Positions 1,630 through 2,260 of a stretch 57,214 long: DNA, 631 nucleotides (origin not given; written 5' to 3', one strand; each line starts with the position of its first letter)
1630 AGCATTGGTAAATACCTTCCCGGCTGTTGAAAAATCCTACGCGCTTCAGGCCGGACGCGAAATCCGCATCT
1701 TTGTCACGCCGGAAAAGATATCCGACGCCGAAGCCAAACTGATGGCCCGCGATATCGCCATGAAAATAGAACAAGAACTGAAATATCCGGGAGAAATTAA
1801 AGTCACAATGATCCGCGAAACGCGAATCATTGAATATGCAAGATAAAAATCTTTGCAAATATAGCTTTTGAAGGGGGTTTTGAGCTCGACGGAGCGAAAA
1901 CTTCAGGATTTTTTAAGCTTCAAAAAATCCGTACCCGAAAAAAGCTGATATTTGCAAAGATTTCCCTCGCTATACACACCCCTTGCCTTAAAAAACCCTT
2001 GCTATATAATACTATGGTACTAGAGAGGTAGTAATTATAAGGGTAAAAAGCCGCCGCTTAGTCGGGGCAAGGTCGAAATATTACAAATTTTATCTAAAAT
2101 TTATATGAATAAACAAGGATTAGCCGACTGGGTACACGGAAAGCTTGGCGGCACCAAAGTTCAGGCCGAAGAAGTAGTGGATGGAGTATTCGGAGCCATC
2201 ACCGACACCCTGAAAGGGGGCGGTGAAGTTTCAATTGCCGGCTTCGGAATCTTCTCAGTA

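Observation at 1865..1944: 80-nt two-hairpin module present intergenically and inside rsmA, with compensatory substitutions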

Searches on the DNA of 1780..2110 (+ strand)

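Call 13: search_rna_families(source=window, start=1780, end=2110, threshold=evalue, max_evalue=10, show_alignments=2)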
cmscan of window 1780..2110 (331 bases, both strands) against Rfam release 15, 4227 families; matches with E-value up to 10: 7.
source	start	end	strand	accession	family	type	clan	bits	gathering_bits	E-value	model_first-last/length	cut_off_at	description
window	1847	1963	+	RF04206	MIR9555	Gene; miRNA;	-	16.6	119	2.9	1-137/137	no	MIR9555 microRNA precursor family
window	1918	1941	-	RF01334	CRISPR-DR21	Gene; CRISPR;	-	15.4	48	6.9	1-37/37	no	CRISPR RNA direct repeat element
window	1837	1972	-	RF04157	MIR9486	Gene; miRNA;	-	14.8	100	3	1-119/119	no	MIR9486 microRNA precursor family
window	1847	1963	-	RF04206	MIR9555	Gene; miRNA;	-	14.8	119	8.3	1-137/137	no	MIR9555 microRNA precursor family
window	1791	1807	+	RF01108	BMV3_UPD-PK1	Cis-reg;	-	14.7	38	2.8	1-26/26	no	Pseudoknot of upstream pseudoknot domain (UPD) of the 3'UTR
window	2002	2040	-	RF00184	PVX_3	Cis-reg;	-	11.4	42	7.2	1-54/54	no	Potato virus X cis-acting regulatory element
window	1907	1947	+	RF02943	Bacteroidales-2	Gene; sRNA;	-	10.1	204.3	2.4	343-385/392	no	Bacteroidales-2 RNA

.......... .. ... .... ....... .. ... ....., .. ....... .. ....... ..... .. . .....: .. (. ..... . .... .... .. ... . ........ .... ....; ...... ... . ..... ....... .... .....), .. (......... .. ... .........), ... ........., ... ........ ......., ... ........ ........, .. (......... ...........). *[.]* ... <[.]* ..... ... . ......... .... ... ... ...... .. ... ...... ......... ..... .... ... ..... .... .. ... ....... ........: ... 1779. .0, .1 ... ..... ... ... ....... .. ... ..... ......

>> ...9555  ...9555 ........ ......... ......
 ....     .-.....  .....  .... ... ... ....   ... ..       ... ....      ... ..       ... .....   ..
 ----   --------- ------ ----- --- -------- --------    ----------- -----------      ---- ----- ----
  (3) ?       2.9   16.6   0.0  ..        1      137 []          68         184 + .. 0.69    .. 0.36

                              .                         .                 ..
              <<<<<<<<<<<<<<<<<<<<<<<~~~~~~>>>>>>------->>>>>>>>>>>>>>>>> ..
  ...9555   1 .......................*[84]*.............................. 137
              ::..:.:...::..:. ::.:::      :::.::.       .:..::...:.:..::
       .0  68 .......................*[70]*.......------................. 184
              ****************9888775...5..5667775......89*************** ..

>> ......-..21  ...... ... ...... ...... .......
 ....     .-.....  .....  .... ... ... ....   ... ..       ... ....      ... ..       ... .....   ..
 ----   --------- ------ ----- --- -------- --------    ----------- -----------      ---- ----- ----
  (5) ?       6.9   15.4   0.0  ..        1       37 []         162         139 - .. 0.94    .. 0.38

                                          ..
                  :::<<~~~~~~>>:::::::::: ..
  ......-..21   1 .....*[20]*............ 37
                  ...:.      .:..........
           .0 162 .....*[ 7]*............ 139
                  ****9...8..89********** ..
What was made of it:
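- On Any Rfam 15 RNA family (including hammerhead, twister-sister and other junction ribozymes, SRP, 6S, Y RNA): With the permissive scan of 1780-2110 the best match is 16.6 bits, E = 2.9, to miRNA hairpin models (call 13).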

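Call 23: build_rna_model(alignment_id=A1, structure=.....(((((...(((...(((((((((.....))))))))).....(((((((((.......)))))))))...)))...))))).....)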
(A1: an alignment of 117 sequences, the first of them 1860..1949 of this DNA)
Model R1 built from alignment A1 (117 sequences, 91 columns); structure: as given.
model positions 90; base pairs 26; branch points 1; effective number of sequences 1.65; information 0.633 bits per position. Calibrated on 0.2 Mb of random sequence (short: E-values are rough).
structure used (alignment columns):
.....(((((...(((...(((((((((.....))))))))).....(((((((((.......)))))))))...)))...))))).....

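Call 26: search_with_rna_model(model_id=R1, source=window, filters=off, max_evalue=10, show_alignments=4)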
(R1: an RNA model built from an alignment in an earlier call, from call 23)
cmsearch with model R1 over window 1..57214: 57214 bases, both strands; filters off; matches with E-value up to 10: 26.
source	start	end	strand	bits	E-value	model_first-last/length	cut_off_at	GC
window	1860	1949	+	103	5.3e-32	1-90/90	no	0.4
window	30985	31074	+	95.9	1.3e-29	1-90/90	no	0.43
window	1906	1930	-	16.2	0.018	47-71/90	no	0.28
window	31031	31055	-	15.7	0.028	47-71/90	no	0.24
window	50255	50329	-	14.5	0.072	1-90/90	no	0.25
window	3035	3070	-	11.5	0.76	1-90/90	no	0.25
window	16604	16657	+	11.1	0.99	1-90/90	no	0.39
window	4670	4729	-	11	1.1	1-90/90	no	0.57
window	31094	31135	+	10.9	1.1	1-90/90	no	0.21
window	8329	8381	+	10.8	1.3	1-90/90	no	0.36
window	9738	9801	-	10.1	2.3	1-90/90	no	0.36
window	46344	46436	+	10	2.3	1-90/90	no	0.37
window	16604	16657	-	9.8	2.8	1-90/90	no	0.39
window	33629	33678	+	9.4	3.7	1-90/90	no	0.46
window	31094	31135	-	9.3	4.1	1-90/90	no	0.21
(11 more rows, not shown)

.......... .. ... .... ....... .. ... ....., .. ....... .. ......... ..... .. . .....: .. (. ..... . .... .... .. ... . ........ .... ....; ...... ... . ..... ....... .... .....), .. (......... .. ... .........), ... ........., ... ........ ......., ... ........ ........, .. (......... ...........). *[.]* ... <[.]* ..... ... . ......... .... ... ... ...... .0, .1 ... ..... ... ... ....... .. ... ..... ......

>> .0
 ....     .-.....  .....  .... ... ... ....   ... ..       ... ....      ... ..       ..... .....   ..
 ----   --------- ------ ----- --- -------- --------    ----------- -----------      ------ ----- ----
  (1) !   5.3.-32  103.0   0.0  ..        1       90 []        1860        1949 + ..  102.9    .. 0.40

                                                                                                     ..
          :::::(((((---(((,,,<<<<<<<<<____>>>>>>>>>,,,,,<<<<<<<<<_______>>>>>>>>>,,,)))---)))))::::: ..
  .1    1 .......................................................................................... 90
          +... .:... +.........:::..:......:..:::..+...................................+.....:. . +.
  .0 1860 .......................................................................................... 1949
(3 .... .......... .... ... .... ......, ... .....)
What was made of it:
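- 1847..1963 (+): Copy A, complete hairpin element. It starts 1 nt after the rny stop codon (TAA 1844-1846). CM R1 scores 103 bits, E = 5e-32 (call 26).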

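Call 27: search_with_rna_model(model_id=R1, sources=[L001, L002, L003, L004, L005, L006, L007, L008, L009, L010, L011, L012, L013, L014, L015, L016, L017, L018, L019, L020, L021, L022, L023, L024, L025, L026, L027, L028, L029, L030, L031, L032, L033, L034, L035, L036, L037, L038, L039, L040, L041, L042, L043, L044, L045, L046, L047, L048, L049, L050, L051, L052, L053, L054, L055, L056, L057, L058, L059, L060, L061, L062, L063, L064, L065, L066, L067, L068, L069, L070, L071, L072, L073, L074, L075, L076, L077, L078, L079, L080, L081, L082, L083, L084, L085, L086, L087, L088, L089, L090, L091, L092, L093, L094, L095, L096, L097, L098, L099, L100], max_evalue=0.001, make_alignment=true)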
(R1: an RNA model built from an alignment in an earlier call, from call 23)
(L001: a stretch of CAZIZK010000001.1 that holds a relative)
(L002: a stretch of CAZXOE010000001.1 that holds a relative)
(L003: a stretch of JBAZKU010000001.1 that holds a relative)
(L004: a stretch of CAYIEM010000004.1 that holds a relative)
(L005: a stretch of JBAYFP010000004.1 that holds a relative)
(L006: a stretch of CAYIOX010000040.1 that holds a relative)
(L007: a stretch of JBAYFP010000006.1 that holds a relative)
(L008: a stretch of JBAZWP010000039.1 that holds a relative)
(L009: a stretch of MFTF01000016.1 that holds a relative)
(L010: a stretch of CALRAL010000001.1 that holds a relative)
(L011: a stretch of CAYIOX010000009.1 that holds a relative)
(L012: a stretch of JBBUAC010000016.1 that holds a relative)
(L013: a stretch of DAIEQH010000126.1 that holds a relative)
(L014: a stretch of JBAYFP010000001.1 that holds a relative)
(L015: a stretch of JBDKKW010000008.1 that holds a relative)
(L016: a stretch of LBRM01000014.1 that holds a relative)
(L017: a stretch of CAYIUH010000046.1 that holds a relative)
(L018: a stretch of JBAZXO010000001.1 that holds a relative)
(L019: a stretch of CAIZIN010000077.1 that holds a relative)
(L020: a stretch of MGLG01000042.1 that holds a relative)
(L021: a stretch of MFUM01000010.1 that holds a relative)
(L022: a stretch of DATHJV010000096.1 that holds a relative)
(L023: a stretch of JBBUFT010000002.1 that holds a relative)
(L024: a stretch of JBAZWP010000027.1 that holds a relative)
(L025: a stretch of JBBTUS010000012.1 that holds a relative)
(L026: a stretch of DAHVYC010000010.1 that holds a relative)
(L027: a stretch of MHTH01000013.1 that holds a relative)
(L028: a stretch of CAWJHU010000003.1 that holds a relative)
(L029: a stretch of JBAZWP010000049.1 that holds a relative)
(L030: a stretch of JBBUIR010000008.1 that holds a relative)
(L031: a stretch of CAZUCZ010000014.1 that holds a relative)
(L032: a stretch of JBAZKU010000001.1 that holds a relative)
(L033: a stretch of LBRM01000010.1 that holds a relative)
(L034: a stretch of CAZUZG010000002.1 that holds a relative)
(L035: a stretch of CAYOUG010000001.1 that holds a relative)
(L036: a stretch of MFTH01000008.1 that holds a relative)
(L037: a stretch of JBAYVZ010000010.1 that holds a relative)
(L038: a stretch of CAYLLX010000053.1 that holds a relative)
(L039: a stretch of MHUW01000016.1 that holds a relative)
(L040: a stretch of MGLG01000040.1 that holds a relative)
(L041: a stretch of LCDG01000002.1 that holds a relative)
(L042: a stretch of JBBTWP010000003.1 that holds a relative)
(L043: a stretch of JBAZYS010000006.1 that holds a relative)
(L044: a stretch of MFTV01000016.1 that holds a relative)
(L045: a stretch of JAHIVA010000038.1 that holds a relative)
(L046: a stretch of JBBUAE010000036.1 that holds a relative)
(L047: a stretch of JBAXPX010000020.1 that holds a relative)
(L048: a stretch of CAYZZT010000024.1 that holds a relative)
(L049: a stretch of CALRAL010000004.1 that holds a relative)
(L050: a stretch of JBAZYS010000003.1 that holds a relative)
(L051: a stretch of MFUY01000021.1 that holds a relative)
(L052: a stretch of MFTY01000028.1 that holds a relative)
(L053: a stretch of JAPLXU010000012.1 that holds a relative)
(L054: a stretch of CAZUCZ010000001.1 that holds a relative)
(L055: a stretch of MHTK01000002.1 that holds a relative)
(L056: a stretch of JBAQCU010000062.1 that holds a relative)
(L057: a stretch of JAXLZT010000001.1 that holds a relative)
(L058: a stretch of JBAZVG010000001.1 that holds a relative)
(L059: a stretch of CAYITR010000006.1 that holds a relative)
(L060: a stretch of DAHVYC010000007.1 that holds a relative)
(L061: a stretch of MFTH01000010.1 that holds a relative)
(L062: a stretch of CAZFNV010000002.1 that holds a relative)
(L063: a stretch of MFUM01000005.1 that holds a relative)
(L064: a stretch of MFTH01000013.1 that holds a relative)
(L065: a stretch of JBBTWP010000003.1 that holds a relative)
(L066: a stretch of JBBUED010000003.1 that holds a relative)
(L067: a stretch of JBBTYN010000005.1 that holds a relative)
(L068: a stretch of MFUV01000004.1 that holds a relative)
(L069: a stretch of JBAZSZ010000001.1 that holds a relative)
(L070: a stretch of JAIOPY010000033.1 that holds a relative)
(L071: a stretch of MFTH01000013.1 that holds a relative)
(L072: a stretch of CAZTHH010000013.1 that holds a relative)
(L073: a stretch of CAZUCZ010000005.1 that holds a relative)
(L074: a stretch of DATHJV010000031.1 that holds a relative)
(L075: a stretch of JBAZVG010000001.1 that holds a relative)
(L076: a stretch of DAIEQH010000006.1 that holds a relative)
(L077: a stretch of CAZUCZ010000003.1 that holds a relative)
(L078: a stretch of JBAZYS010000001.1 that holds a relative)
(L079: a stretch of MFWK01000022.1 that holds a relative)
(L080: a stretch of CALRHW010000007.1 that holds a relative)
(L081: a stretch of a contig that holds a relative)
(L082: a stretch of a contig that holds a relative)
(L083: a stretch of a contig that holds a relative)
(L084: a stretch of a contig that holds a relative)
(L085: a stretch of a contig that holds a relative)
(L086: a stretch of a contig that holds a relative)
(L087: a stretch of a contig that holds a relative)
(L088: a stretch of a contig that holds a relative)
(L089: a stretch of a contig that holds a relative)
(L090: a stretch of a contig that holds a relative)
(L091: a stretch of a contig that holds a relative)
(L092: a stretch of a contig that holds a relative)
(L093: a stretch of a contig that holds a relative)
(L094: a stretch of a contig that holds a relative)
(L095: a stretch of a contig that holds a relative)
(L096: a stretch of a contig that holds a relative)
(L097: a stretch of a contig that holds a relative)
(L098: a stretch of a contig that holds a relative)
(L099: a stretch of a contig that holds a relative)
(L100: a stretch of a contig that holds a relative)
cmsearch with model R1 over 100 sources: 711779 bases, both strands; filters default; matches with E-value up to 0.001: 112.
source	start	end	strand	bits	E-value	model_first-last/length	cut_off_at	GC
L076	4468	4557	-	106.9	2.9e-32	1-90/90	no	0.4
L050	2678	2767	+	106.4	4.3e-32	1-90/90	no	0.36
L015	5489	5578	-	105.4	9.6e-32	1-90/90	no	0.39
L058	2598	2687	-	104.7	1.6e-31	1-90/90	no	0.38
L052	3857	3946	-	103.9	3.2e-31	1-90/90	no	0.38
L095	6754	6843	-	103.9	3.2e-31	1-90/90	no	0.39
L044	1737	1826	+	103.5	4.3e-31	1-90/90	no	0.38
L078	7888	7977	+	103.2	5.3e-31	1-90/90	no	0.38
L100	1586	1675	-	103.1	5.8e-31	1-90/90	no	0.4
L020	131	220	+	103.1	6e-31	1-90/90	no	0.46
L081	5118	5207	+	102.8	7.7e-31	1-90/90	no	0.37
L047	2384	2473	+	102.5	9.3e-31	1-90/90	no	0.37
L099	1018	1107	-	102.4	9.8e-31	1-90/90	no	0.4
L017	5347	5436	+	102.4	1e-30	1-90/90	no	0.34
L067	2622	2711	+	102.2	1.2e-30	1-90/90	no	0.39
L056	4875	4964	+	102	1.4e-30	1-90/90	no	0.41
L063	5921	6010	-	101.6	1.9e-30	1-90/90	no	0.38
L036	2730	2819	-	101.4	2.1e-30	1-90/90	no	0.41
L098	325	414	+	101.4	2.1e-30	1-90/90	no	0.36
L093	352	441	+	101.4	2.2e-30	1-90/90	no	0.43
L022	329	418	+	101.2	2.6e-30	1-90/90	no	0.43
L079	3479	3568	+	101.2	2.7e-30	1-90/90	no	0.42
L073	5076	5165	-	101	3e-30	1-90/90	no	0.39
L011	3769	3858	+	101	3.1e-30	1-90/90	no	0.42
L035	7125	7214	+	100.9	3.3e-30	1-90/90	no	0.5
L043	5691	5780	-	100.8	3.5e-30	1-90/90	no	0.4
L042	7900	7989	+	100.8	3.7e-30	1-90/90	no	0.43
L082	2534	2623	-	100.7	3.7e-30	1-90/90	no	0.39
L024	2319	2408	-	100.7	3.7e-30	1-90/90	no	0.4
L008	3165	3254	+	100.3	5.3e-30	1-90/90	no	0.46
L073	405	494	-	100.2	5.9e-30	1-90/90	no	0.4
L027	5924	6013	+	100.1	6e-30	1-90/90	no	0.43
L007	3366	3456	+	100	6.7e-30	1-90/90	no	0.36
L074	7052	7141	-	99.9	7e-30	1-90/90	no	0.41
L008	7519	7608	+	99.9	7e-30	1-90/90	no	0.42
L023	4009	4098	-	99.8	7.9e-30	1-90/90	no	0.4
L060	1920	2009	+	99.8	8e-30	1-90/90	no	0.39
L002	2039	2128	+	99.7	8.2e-30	1-90/90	no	0.39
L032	2534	2623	+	99.5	9.9e-30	1-90/90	no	0.38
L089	3281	3370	-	99.4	1.1e-29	1-90/90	no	0.41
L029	5283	5372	+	99.1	1.4e-29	1-90/90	no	0.42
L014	5743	5832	-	99.1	1.4e-29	1-90/90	no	0.37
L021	6047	6136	-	99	1.4e-29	1-90/90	no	0.4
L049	2613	2702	+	98.9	1.6e-29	1-90/90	no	0.38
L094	7754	7843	+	98.5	2.1e-29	1-90/90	no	0.5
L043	4952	5041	-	98.5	2.2e-29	1-90/90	no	0.38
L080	1957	2046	-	98.4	2.3e-29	1-90/90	no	0.46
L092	7131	7219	-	98.4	2.4e-29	1-90/90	no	0.34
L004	3816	3905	+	98.3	2.6e-29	1-90/90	no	0.39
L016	1271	1360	+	97.9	3.5e-29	1-90/90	no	0.38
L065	378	467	+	97.9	3.6e-29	1-90/90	no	0.49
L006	1905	1994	-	97.8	3.7e-29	1-90/90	no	0.34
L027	7416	7505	-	97.6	4.2e-29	1-90/90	no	0.38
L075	726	815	+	97.5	4.7e-29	1-90/90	no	0.38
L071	7425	7514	-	97.4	5e-29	1-90/90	no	0.46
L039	621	710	-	97.3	5.7e-29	1-90/90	no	0.44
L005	7001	7091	-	97.2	5.9e-29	1-90/90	no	0.37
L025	7727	7816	+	97.1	6.3e-29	1-90/90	no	0.31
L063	5040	5128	-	97.1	6.3e-29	1-90/90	no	0.4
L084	6071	6160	+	97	7e-29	1-90/90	no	0.36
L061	5842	5931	+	96.7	9.1e-29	1-90/90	no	0.4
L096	2924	3013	+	96.6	9.4e-29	1-90/90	no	0.47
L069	2198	2286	-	96.6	1e-28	1-90/90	no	0.4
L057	1437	1526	+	96.5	1e-28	1-90/90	no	0.44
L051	3682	3771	+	96.4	1.1e-28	1-90/90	no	0.39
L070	2147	2235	+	96.3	1.2e-28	1-90/90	no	0.36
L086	730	819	-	96.3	1.2e-28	1-90/90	no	0.47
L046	5888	5977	-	96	1.6e-28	1-90/90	no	0.47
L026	6406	6495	+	95.9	1.7e-28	1-90/90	no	0.43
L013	369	459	-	95.8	1.8e-28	1-90/90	no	0.4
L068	1091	1180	+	95.7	1.9e-28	1-90/90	no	0.37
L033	755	843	-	95.6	2.2e-28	1-90/90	no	0.4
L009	825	914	-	95.5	2.2e-28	1-90/90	no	0.34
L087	132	221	+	95.4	2.4e-28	1-90/90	no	0.38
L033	2181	2271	-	95.3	2.7e-28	1-90/90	no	0.42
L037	3545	3634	-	95.2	2.8e-28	1-90/90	no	0.46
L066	5652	5741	+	95.2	2.9e-28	1-90/90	no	0.44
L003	654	745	-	95.2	3e-28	1-90/90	no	0.38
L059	1421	1509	-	95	3.2e-28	1-90/90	no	0.39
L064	2022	2111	+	94.4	5.6e-28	1-90/90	no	0.39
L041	6913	7001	+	94.3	5.6e-28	1-90/90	no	0.36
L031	1118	1206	+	94.3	5.7e-28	1-90/90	no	0.4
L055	2174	2263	-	93.9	7.7e-28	1-90/90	no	0.38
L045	3544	3633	-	93.7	9e-28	1-90/90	no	0.41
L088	5353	5442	+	93.4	1.2e-27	1-90/90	no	0.33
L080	4373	4462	+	93.4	1.2e-27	1-90/90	no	0.48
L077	709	799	-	93.1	1.5e-27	1-90/90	no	0.4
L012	2048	2137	-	93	1.6e-27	1-90/90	no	0.41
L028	6185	6274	+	93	1.7e-27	1-90/90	no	0.41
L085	6492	6582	+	92.8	1.8e-27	1-90/90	no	0.41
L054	3976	4064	+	92.6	2.2e-27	1-90/90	no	0.38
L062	4711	4801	+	92.5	2.4e-27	1-90/90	no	0.42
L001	4991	5080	-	92.1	3.2e-27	1-90/90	no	0.42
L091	2249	2338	-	92.1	3.4e-27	1-90/90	no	0.48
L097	3840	3929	+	92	3.6e-27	1-90/90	no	0.41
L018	2105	2194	+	91.3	6.2e-27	1-90/90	no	0.42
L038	3602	3691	-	90.9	8.2e-27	1-90/90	no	0.37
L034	872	961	-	90.7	1e-26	1-90/90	no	0.41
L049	4588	4679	-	90.2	1.5e-26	1-90/90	no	0.34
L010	1709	1798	-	89.6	2.3e-26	1-90/90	no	0.36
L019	3658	3747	-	88.8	4.3e-26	1-90/90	no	0.47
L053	595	683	+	88.7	4.5e-26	1-90/90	no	0.36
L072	7870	7959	+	88.1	7.8e-26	1-90/90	no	0.46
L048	3193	3282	-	85.3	6.6e-25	1-90/90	no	0.44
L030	1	77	-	82.8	4.9e-24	1-77/90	3'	0.42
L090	6463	6551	-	80.6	2.8e-23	1-90/90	no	0.37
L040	691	830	+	76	1e-21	1-90/90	no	0.49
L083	212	316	-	75.6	1.4e-21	1-90/90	no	0.4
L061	6268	6377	+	75.4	1.6e-21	1-90/90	no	0.49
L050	1612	1700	+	38.9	4.1e-09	1-90/90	no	0.43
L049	2501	2589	-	37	1.9e-08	1-90/90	no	0.36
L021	7139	7227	-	32.1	8.5e-07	1-90/90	no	0.37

Alignment A2: 112 matches aligned to the model, 191 columns, each read 5' to 3' on its own strand. Consensus structure (alignment columns), stored with it:
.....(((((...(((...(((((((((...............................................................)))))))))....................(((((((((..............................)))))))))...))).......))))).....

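Call 50: build_rna_model(alignment_id=A2)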
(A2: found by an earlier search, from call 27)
Model R2 built from alignment A2 (112 sequences, 191 columns); structure: stored with the alignment.
model positions 90; base pairs 26; branch points 1; effective number of sequences 2.44; information 0.633 bits per position. Calibrated on 0.2 Mb of random sequence (short: E-values are rough).
structure used (alignment columns):
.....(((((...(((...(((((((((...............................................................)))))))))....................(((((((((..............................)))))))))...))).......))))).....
